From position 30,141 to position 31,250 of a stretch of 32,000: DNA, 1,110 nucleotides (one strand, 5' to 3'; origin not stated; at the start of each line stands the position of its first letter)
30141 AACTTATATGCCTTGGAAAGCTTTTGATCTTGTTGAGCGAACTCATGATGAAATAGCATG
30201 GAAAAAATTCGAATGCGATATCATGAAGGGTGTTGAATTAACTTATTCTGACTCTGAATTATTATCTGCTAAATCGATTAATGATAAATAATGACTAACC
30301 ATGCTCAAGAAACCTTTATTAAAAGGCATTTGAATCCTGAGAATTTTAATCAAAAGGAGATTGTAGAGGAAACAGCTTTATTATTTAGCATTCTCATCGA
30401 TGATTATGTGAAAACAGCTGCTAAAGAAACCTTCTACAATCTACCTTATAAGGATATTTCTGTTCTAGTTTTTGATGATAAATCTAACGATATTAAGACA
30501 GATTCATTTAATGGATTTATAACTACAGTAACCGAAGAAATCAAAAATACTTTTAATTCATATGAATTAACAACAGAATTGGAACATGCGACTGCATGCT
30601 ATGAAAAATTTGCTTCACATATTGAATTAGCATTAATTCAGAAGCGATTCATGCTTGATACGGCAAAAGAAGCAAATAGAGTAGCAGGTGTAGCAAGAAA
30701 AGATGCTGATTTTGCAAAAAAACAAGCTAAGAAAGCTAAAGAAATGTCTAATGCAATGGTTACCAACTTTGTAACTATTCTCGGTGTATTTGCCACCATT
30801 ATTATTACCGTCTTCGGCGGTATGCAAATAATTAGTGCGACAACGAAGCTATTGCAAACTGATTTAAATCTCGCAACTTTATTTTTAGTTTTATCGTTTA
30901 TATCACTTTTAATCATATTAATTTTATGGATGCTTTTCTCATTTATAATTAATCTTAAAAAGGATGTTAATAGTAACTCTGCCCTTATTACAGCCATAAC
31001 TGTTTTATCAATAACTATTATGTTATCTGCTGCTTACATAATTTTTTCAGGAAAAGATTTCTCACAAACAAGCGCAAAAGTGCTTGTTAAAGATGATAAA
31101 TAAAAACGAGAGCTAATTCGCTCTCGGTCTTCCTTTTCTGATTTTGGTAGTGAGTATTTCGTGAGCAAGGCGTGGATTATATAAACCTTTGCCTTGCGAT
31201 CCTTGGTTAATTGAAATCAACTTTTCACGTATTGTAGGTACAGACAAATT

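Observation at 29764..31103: Integrase-adjacent two-gene module: Panacea/DUF4065 protein coupled to an unrecognisable coiled-coil + 3-TM protein (candidate toxin-antitoxin / abortive-infection system)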

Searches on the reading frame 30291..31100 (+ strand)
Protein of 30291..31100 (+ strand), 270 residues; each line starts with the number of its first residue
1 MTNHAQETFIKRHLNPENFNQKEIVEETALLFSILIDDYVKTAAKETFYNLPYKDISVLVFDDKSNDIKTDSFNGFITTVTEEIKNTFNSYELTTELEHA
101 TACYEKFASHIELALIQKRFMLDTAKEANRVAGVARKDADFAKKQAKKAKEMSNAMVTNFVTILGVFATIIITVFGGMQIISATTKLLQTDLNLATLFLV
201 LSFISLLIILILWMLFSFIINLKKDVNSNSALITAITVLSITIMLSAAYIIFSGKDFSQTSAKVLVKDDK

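Call 3: search_protein_families(library=pfam, proteins=[window:30291-31100:+], max_evalue=1)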
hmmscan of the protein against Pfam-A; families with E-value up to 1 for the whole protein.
window:30291-31100:+ (270 aa): 5 families
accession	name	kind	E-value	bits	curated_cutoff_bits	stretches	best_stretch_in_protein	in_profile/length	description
PF13687.11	DUF4153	-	0.0016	18.1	27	1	138-255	70-193/373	Domain of unknown function (DUF4153)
PF20394.4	DUF6688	-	0.0066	16.6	26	1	197-266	2-71/248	DUF6688 N-terminal domain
PF02322.20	Cyt_bd_oxida_II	-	0.0078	16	35.6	1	148-248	146-226/302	Cytochrome bd terminal oxidase subunit II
PF25557.1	GAUT_1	-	0.037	14.7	22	1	122-156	35-69/77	Galacturonosyltransferase domain 1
PF04123.18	DUF373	-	0.11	12.3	28.3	1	145-250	203-315/335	Domain of unknown function (DUF373)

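Call 4: search_protein_families(library=padloc, proteins=[window:30291-31100:+], max_evalue=1)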
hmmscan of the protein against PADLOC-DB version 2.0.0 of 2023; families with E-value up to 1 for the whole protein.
window:30291-31100:+ (270 aa): 1 family
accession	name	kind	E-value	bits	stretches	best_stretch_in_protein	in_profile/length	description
PDLC01043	CorA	-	0.016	11.9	1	122-218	353-447/457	CorA-like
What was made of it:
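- On Known anti-phage defence systems (PADLOC-DB 2.0): Gene 2 has only CorA-like at E 0.016 (call 4).
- PADLOC CorA scores E 0.016 for the window protein (call 4).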

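Call 5: search_protein_families(library=phrogs, proteins=[window:30291-31100:+], max_evalue=0.1)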
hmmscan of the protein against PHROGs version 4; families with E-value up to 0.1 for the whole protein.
window:30291-31100:+ (270 aa): 4 families
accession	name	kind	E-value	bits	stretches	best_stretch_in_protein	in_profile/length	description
phrog_38724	-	unknown function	3.5e-29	103.4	1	23-230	32-261/307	-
phrog_5763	-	unknown function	1.1e-25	91.5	1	35-222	33-224/283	-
phrog_11298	-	unknown function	0.0092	16.7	1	83-152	106-175/273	-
phrog_10090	-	unknown function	0.013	16.9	1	139-185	12-59/84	-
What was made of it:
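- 30291..31103 (+): panT: a 270-aa T4-cluster membrane toxin (GFH30_06255 / WP_153371410.1). PHROG 38724 scores 3.5e-29 and 5763 scores 1e-25, both of unknown function (call 5).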

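Call 6: search_protein_families(library=ncbifam, proteins=[window:30291-31100:+], max_evalue=1)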
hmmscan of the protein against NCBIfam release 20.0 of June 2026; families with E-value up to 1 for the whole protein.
window:30291-31100:+ (270 aa): 0 families

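Call 10: find_homologous_proteins(query=window:30291-31100:+, max_evalue=0.001)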
Query window:30291-31100:+ (270 aa): 38 proteins with E <= 0.001 among 1764 candidates.
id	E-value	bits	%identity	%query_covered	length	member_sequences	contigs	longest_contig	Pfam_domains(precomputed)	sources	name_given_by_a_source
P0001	4.8e-163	558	100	100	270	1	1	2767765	-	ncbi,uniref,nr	ncbi:hypothetical protein GFH30_06255 [Acinetobacter wanghuae]|uniref:Uncharacterized protein n=1 Ta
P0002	4.4e-143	493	88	100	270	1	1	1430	-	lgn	-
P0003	1.5e-113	396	75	93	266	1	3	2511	PF24800.2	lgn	-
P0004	2.6e-88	314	58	97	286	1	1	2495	-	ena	-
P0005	5.6e-87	309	65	82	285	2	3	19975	-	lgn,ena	-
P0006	1.9e-84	301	65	74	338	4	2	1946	-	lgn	-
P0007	1.7e-83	298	67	74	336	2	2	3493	-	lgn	-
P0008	1.8e-82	294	56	94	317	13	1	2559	-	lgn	-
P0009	8.8e-82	292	66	74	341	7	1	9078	-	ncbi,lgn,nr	ncbi:hypothetical protein DSM16313_23390 [Acinetobacter seohaensis]|nr:hypothetical protein DSM16313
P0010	1.1e-81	292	56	94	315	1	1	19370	-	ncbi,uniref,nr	ncbi:hypothetical protein [Acinetobacter bereziniae]|uniref:hypothetical protein n=1 Tax=Acinetobact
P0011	1.2e-81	292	55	95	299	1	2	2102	-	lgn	-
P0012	1.8e-81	291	56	94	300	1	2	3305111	-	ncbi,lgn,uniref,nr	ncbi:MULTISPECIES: hypothetical protein [unclassified Acinetobacter]|uniref:hypothetical protein n=1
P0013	7.5e-81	289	60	85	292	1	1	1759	-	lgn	-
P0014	2.6e-79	284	62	74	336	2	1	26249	-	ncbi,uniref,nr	ncbi:hypothetical protein [Acinetobacter sp. YH12069]|uniref:hypothetical protein n=1 Tax=Acinetobac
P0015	9.5e-75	269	52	95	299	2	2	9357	-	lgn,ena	-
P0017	4.3e-64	234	62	69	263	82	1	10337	-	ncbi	ncbi:hypothetical protein ACU4LM_003636, partial [Acinetobacter baumannii]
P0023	1.2e-59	220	48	90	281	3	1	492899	-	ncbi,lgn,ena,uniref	ncbi:hypothetical protein [Acinetobacter baumannii]|uniref:hypothetical protein n=1 Tax=Acinetobacte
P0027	7.5e-52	194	41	98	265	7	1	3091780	-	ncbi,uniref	ncbi:hypothetical protein ABEF81_08550 [Acinetobacter thermotolerans]|uniref:hypothetical protein n=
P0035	2.3e-21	95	59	29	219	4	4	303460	-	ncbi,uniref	ncbi:hypothetical protein [Acinetobacter indicus]|uniref:hypothetical protein n=1 Tax=Acinetobacter 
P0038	1.4e-18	85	34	75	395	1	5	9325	-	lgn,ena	-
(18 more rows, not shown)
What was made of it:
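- Closest known: PanA-PanT pairs of PanT cluster T4. Different: This is a different species and a divergent sequence: 19-30% identity to non-Moraxellaceae members, and at most 88% to any sequence in the databases searched (call 10).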

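Call 11: search_dna_similar(query=window:30291-31100:+, collection=phages, mode=protein, max_rows=30, max_evalue=0.001)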
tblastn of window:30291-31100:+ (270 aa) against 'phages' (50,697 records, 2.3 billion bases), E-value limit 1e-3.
Records with a match: 4; places in all: 4; records where one place covers at least 80% of the query: 0.
Best place of each record, by identity: <60% 4.
By first word of the organism name: Staphylococcus 2; Moraxella 1; Streptococcus 1.
By host as written in the record: Staphylococcus pseudintermedius strain E139 2; Moraxella catarrhalis 1; Streptococcus equi 4047 1.
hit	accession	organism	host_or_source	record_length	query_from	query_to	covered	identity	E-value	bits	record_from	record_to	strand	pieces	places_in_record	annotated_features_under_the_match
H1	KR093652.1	Moraxella phage Mcat28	Moraxella catarrhalis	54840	49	181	49%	34.7%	6e-8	59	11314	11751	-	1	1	hypothetical protein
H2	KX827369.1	Staphylococcus phage SpT152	Staphylococcus pseudintermedius strain ...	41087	89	183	35%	32.7%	3e-4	48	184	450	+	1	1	hypothetical protein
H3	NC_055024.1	Staphylococcus phage SpT152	Staphylococcus pseudintermedius strain ...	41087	89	183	35%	32.7%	3e-4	48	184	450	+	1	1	hypothetical protein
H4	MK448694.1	Streptococcus phage Javan179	Streptococcus equi 4047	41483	106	183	29%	33.3%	8e-4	47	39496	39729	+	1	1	hypothetical protein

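Call 12: get_annotated_region(hit=H1, flank=2500)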
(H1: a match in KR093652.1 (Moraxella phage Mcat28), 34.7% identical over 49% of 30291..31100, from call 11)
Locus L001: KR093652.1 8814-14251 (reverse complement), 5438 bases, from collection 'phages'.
description: Moraxella phage Mcat28, complete genome.
organism: Moraxella phage Mcat28 (NCBI taxid 1647544)
taxonomy: Viruses; Duplodnaviria; Heunggongvirae; Uroviricota; Caudoviricetes
host: Moraxella catarrhalis; source: saliva; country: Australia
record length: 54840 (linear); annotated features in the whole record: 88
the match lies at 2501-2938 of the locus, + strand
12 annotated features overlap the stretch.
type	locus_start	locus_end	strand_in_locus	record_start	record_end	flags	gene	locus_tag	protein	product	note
CDS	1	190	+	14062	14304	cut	-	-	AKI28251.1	hypothetical protein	-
CDS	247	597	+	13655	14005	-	-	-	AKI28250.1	hypothetical protein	-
CDS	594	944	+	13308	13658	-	-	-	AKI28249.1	hypothetical protein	-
CDS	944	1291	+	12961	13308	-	-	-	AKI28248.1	hypothetical protein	-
CDS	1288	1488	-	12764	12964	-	-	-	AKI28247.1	hypothetical protein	-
CDS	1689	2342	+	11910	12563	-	-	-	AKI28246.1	hypothetical protein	-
CDS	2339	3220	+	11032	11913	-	-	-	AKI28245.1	hypothetical protein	-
CDS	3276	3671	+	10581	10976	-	-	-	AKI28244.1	hypothetical protein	-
CDS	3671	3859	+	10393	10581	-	-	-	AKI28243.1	hypothetical protein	-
CDS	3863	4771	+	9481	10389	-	-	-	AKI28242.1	tail protein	-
CDS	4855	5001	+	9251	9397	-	-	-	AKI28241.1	hypothetical protein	-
CDS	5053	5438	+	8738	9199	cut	-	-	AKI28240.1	hypothetical protein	-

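Call 13: get_annotated_region(hit=H2, flank=2500)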
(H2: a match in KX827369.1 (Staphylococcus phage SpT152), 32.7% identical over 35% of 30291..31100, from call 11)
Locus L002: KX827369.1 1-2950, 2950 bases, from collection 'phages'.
description: Staphylococcus phage SpT152, complete genome.
organism: Staphylococcus phage SpT152 (NCBI taxid 1913446)
taxonomy: Viruses; Duplodnaviria; Heunggongvirae; Uroviricota; Caudoviricetes; Coventryvirus; Coventryvirus SpT152
host: Staphylococcus pseudintermedius strain E139; source: -; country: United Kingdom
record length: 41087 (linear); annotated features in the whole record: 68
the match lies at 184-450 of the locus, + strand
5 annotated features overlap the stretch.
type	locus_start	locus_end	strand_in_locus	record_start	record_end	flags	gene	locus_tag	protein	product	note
CDS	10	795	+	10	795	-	-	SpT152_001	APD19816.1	hypothetical protein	-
CDS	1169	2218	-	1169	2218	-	int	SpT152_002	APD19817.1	integrase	-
CDS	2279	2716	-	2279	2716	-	-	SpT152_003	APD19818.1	hypothetical protein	-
CDS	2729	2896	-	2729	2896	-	-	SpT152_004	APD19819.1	hypothetical protein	-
CDS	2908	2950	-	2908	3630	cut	-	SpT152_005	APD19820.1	hypothetical protein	-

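Call 14: get_annotated_region(hit=H4, flank=2500)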
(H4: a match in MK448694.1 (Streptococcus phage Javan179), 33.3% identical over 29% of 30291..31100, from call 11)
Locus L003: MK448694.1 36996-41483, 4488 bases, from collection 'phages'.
description: Streptococcus phage Javan179, complete genome.
organism: Streptococcus phage Javan179 (NCBI taxid 2548026)
taxonomy: Viruses; Duplodnaviria; Heunggongvirae; Uroviricota; Caudoviricetes
host: Streptococcus equi 4047; source: -; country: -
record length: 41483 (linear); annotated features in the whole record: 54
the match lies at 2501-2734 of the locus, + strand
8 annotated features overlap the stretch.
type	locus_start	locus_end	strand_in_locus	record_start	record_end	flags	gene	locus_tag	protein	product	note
CDS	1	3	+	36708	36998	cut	-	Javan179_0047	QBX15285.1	hypothetical protein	-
CDS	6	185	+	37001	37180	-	-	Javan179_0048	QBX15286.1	hypothetical protein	-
CDS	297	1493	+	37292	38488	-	-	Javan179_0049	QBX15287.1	lysin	-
CDS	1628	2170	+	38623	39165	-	-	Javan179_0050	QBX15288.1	hypothetical protein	-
CDS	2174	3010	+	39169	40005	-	-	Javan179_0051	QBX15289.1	hypothetical protein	-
CDS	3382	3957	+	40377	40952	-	-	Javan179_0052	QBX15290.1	phospholipase A2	Streptococcal phospholipase A2; _Toximoron (Other)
CDS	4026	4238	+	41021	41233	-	-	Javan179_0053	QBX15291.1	hypothetical protein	-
CDS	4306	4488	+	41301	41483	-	-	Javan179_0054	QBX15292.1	paratox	-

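Call 15: search_protein_families(library=pfam, proteins=[L001:1689-2339:+, L001:2339-3217:+, L003:1628-2167:+, L003:2174-3007:+, L002:10-792:+, P0003, P0009, P0038], max_evalue=0.01)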
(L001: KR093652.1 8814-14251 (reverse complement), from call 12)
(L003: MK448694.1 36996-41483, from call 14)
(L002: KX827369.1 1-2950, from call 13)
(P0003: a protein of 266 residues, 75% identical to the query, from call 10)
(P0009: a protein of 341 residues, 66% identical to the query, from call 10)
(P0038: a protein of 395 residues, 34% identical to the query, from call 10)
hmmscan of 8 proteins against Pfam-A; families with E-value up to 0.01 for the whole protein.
L001:1689-2339:+ (217 aa): 1 family
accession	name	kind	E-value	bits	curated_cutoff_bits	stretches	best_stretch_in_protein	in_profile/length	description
PF13274.11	SocA_Panacea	-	1.3e-15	58.8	25.7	1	81-191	1-112/113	Antitoxin SocA-like, Panacea domain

L001:2339-3217:+ (293 aa): 6 families
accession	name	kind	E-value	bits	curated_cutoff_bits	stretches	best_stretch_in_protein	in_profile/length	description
PF11839.13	Alanine_zipper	-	0.00032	21.3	23.1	1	133-171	13-51/69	Alanine-zipper, major outer membrane lipoprotein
PF01544.23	CorA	-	0.001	18.9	27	1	8-231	87-290/292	CorA-like Mg2+ transporter protein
PF06687.17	SUR7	-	0.0026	17.9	29.6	1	163-267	93-197/201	SUR7/PalI family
PF11026.13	DUF2721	-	0.0028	18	28.3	1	134-235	26-120/129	Protein of unknown function (DUF2721)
PF24800.1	DUF7702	-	0.0029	17.3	27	1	162-233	94-169/244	Domain of unknown function (DUF7702)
PF06664.17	WLS-like_TM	-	0.0051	16.6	28.3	1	171-273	105-213/247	Wntless-like, transmembrane domain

L003:1628-2167:+ (180 aa): 1 family
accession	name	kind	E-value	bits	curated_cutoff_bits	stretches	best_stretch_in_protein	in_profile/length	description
PF13274.11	SocA_Panacea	-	7.9e-24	85.2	25.7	1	27-144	1-113/113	Antitoxin SocA-like, Panacea domain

L003:2174-3007:+ (278 aa): 0 families

L002:10-792:+ (261 aa): 0 families

P0003 (266 aa): 2 families
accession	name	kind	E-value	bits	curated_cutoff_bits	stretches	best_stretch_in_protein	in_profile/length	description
PF24800.1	DUF7702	-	1.6e-05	24.8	27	1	147-260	97-211/244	Domain of unknown function (DUF7702)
PF02322.20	Cyt_bd_oxida_II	-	0.0036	17.1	35.6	1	153-245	147-223/302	Cytochrome bd terminal oxidase subunit II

P0009 (341 aa): 2 families
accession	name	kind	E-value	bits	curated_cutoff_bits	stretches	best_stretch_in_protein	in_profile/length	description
PF08395.17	7tm_7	-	0.0015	18.4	26.6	1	123-233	86-198/370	7tm Chemosensory receptor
PF01956.21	EMC3_TMCO1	-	0.0052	17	27.1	0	123-213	60-158/169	Integral membrane protein EMC3/TMCO1-like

P0038 (395 aa): 1 family
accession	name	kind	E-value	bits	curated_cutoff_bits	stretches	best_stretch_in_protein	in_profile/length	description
PF11839.13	Alanine_zipper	-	0.00088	19.9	23.1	1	169-214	15-60/69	Alanine-zipper, major outer membrane lipoprotein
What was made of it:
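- On CorA / MIT cation channels (PF01544): The best family member scores 18.9 bits against 27 (call 15).
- Pfam CorA scores E 0.001 over nearly the full length of the Mcat28 homologue (call 15).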

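Call 24: search_dna_similar(query=L003:2174-3007:+, collection=phages, mode=protein, max_rows=40, max_evalue=0.001, rows=spread)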
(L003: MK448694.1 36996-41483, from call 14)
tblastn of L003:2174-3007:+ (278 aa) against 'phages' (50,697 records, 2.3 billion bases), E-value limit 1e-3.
Records with a match: 30; places in all: 30; records where one place covers at least 80% of the query: 20.
Best place of each record, by identity: >=99% 1; <60% 29.
By first word of the organism name: Streptococcus 27; Staphylococcus 2; Listeria 1.
By host as written in the record: - 3; Streptococcus pyogenes Alab49 2; Streptococcus pyogenes HSC5 2; Streptococcus pyogenes MGAS315 2; Staphylococcus pseudintermedius strain E139 2; Streptococcus equi 4047 1; Streptococcus pyogenes Manfredo 1; Streptococcus equi CECT_5772 1; and 16 more.
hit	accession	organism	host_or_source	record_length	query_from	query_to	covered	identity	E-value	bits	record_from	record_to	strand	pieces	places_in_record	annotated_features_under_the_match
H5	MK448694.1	Streptococcus phage Javan179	Streptococcus equi 4047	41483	1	278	100%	100.0%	0e+0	566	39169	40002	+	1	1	hypothetical protein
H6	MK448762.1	Streptococcus phage Javan447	Streptococcus pyogenes Alab49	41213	25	278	91%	51.9%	2e-80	269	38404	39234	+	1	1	hypothetical protein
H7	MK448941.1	Streptococcus phage Javan446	Streptococcus pyogenes Alab49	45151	25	278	91%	51.6%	1e-79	267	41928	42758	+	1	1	hypothetical protein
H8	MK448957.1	Streptococcus phage Javan484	Streptococcus pyogenes HSC5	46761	25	278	91%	51.6%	1e-79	267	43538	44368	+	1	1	hypothetical protein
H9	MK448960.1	Streptococcus phage Javan492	Streptococcus pyogenes Manfredo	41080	25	278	91%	50.5%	3e-80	269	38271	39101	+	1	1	hypothetical protein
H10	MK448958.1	Streptococcus phage Javan486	Streptococcus pyogenes HSC5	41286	25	278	91%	50.5%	3e-80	269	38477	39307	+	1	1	hypothetical protein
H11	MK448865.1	Streptococcus phage Javan182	Streptococcus equi CECT_5772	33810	25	277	91%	50.7%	3e-72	246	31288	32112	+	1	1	hypothetical protein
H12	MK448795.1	Streptococcus phage Javan527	Streptococcus pyogenes NZ131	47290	25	278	91%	50.2%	6e-80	268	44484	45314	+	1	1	hypothetical protein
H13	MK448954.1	Streptococcus phage Javan476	Streptococcus pyogenes ERR473551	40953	25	278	91%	50.2%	1e-79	267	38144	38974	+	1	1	hypothetical protein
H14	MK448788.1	Streptococcus phage Javan511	Streptococcus pyogenes MGAS315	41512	25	278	91%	50.2%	1e-79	267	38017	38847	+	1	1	hypothetical protein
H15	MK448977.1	Streptococcus phage Javan530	Streptococcus pyogenes SSI-1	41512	25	278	91%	50.2%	1e-79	267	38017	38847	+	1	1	hypothetical protein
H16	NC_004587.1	Streptococcus phage 315.4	Streptococcus pyogenes MGAS315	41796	25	278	91%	50.2%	1e-79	267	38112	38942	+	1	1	DUF334 domain-containing protein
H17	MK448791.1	Streptococcus phage Javan517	Streptococcus pyogenes MGAS6180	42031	25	278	91%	50.2%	1e-79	267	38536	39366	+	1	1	hypothetical protein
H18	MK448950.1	Streptococcus phage Javan464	Streptococcus pyogenes ERR111974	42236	25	278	91%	50.2%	1e-79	267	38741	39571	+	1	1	hypothetical protein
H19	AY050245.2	Streptococcus phage phiNIH1.1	-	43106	25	278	91%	50.2%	1e-79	267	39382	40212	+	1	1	hypothetical protein-phage associated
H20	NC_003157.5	Streptococcus phage phiNIH1.1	-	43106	25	278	91%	50.2%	1e-79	267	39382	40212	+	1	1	DUF334 domain-containing protein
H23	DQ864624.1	Streptococcus phage P9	-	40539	39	271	84%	33.3%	9e-22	100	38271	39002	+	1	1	hypothetical protein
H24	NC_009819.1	Streptococcus phage P9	Streptococcus equi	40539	39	271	84%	33.3%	9e-22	100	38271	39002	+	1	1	hypothetical protein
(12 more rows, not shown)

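Call 25: get_annotated_region(hit=H24, flank=1500)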
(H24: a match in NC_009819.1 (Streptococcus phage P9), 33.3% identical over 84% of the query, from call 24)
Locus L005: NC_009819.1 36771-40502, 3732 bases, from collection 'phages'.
description: Streptococcus phage P9, complete genome.
organism: Streptococcus phage P9 (NCBI taxid 403905)
taxonomy: Viruses; Duplodnaviria; Heunggongvirae; Uroviricota; Caudoviricetes
host: Streptococcus equi; source: -; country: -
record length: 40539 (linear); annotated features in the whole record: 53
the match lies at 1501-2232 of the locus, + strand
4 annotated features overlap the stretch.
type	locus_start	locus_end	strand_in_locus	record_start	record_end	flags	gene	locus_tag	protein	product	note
CDS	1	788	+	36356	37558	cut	-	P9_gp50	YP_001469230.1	endolysin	-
CDS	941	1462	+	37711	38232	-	-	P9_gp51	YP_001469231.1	DUF4065 domain-containing protein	-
CDS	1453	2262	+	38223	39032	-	-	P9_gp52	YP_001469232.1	hypothetical protein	-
CDS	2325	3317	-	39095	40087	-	-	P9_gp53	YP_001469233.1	DNA/RNA non-specific endonuclease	Putative DNAse; putative virulence factor.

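Call 26: get_annotated_region(hit=H20, flank=1500)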
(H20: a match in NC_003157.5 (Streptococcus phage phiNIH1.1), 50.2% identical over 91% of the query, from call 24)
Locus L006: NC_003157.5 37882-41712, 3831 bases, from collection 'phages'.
description: Streptococcus phage phiNIH1.1, complete genome.
organism: Streptococcus phage phiNIH1.1 (NCBI taxid 173707)
taxonomy: Viruses; Duplodnaviria; Heunggongvirae; Uroviricota; Caudoviricetes; Aliceevansviridae
host: -; source: -; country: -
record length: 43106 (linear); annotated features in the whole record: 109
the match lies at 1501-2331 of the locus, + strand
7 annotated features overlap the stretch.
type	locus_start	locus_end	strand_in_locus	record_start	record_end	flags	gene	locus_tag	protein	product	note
CDS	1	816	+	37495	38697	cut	-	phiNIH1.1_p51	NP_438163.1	endolysin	-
regulatory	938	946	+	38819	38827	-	-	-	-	ribosome_binding_site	-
CDS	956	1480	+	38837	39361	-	-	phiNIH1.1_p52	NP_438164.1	DUF4065 domain-containing protein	-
regulatory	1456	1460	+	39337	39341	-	-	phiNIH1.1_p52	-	ribosome_binding_site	-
CDS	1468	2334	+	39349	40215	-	-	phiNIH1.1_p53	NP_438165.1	DUF334 domain-containing protein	-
regulatory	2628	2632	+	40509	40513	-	speL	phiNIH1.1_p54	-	ribosome_binding_site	-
CDS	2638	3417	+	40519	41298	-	speL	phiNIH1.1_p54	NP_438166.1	enterotoxin type A / speL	SpeC-like protein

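Call 27: list_cluster_members(proteins=[P0010, P0012, P0014, P0023, P0027, P0009, P0017, P0035, P0001])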
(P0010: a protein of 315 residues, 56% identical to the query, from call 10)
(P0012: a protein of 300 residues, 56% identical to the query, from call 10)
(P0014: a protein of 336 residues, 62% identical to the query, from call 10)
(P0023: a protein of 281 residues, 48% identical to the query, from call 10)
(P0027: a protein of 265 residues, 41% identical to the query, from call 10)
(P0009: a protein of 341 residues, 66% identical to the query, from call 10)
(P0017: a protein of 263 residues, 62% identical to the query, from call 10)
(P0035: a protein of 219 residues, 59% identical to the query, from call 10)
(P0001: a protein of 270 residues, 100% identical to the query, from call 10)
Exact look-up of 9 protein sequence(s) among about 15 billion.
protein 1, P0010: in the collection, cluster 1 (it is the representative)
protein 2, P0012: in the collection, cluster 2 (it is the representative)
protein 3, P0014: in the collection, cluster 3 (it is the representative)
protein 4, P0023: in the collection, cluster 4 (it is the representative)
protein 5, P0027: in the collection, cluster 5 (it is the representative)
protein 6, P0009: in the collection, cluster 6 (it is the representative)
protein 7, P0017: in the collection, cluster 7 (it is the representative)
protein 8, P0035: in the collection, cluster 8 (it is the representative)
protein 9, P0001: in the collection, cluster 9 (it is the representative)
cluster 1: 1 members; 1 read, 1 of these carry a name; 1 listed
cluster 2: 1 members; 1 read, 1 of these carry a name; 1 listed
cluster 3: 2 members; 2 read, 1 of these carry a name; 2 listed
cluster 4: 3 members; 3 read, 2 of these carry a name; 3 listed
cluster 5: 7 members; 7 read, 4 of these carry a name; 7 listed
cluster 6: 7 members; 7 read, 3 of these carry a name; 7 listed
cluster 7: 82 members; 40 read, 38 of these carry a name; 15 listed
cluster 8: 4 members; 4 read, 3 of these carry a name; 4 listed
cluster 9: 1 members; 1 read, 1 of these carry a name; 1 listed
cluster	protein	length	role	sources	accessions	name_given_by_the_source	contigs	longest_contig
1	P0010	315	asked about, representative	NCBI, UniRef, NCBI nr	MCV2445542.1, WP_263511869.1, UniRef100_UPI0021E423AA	hypothetical protein [Acinetobacter bereziniae] | hypothetical protein n=1 Tax=Acinetobacter bereziniae TaxID=106648 RepID=UPI0021E423AA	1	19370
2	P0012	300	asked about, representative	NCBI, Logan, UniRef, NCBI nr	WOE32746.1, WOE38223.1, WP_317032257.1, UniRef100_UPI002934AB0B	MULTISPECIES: hypothetical protein [unclassified Acinetobacter] | hypothetical protein n=1 Tax=unclassified Acinetobacter TaxID=196816 RepID=UPI002934AB0B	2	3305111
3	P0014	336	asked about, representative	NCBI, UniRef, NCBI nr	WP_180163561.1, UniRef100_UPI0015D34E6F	hypothetical protein [Acinetobacter sp. YH12069] | hypothetical protein n=1 Tax=Acinetobacter sp. YH12069 TaxID=2601065 RepID=UPI0015D34E6F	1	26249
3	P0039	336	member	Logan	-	-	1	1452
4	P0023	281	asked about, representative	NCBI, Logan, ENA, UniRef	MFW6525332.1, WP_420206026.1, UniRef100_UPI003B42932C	hypothetical protein [Acinetobacter baumannii] | hypothetical protein n=1 Tax=Acinetobacter baumannii TaxID=470 RepID=UPI003B42932C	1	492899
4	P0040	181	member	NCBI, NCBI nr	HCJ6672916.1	TPA: hypothetical protein NU797_003656, partial [Acinetobacter baumannii] | hypothetical protein [Acinetobacter baumannii]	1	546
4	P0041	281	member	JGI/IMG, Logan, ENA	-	-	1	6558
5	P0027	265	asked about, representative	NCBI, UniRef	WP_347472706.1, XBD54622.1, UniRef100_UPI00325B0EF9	hypothetical protein ABEF81_08550 [Acinetobacter thermotolerans] | hypothetical protein n=1 Tax=Acinetobacter thermotolerans TaxID=3151487 ...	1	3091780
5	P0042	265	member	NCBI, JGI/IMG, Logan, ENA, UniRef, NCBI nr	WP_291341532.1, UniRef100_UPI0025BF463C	hypothetical protein [Acinetobacter sp. UBA801] | hypothetical protein n=1 Tax=Acinetobacter sp. UBA801 TaxID=1945958 RepID=UPI0025BF463C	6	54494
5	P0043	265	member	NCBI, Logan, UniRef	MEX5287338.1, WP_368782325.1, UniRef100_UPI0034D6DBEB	hypothetical protein [Acinetobacter towneri] | hypothetical protein n=1 Tax=Acinetobacter towneri TaxID=202956 RepID=UPI0034D6DBEB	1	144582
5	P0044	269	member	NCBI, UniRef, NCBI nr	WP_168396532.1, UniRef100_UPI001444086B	hypothetical protein [Acinetobacter indicus] | hypothetical protein n=1 Tax=Acinetobacter indicus TaxID=756892 RepID=UPI001444086B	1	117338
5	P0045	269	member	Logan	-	-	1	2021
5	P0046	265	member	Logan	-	-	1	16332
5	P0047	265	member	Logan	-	-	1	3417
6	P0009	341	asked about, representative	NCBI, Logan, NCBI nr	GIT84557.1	hypothetical protein DSM16313_23390 [Acinetobacter seohaensis]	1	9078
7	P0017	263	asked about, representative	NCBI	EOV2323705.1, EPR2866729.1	hypothetical protein ACU4LM_003636, partial [Acinetobacter baumannii]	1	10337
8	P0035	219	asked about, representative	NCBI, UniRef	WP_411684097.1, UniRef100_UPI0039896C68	hypothetical protein [Acinetobacter indicus] | hypothetical protein n=1 Tax=Acinetobacter indicus TaxID=756892 RepID=UPI0039896C68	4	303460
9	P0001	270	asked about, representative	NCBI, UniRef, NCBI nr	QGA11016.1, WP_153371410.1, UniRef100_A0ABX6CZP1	hypothetical protein GFH30_06255 [Acinetobacter wanghuae] | Uncharacterized protein n=1 Tax=Acinetobacter wanghuae TaxID=2662362 ... | hypothetical protein [Acinetobacter wanghuae]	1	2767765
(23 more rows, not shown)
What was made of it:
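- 30291..31103 (+): 100% match to an A. wanghuae hypothetical protein (calls 10, 27).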
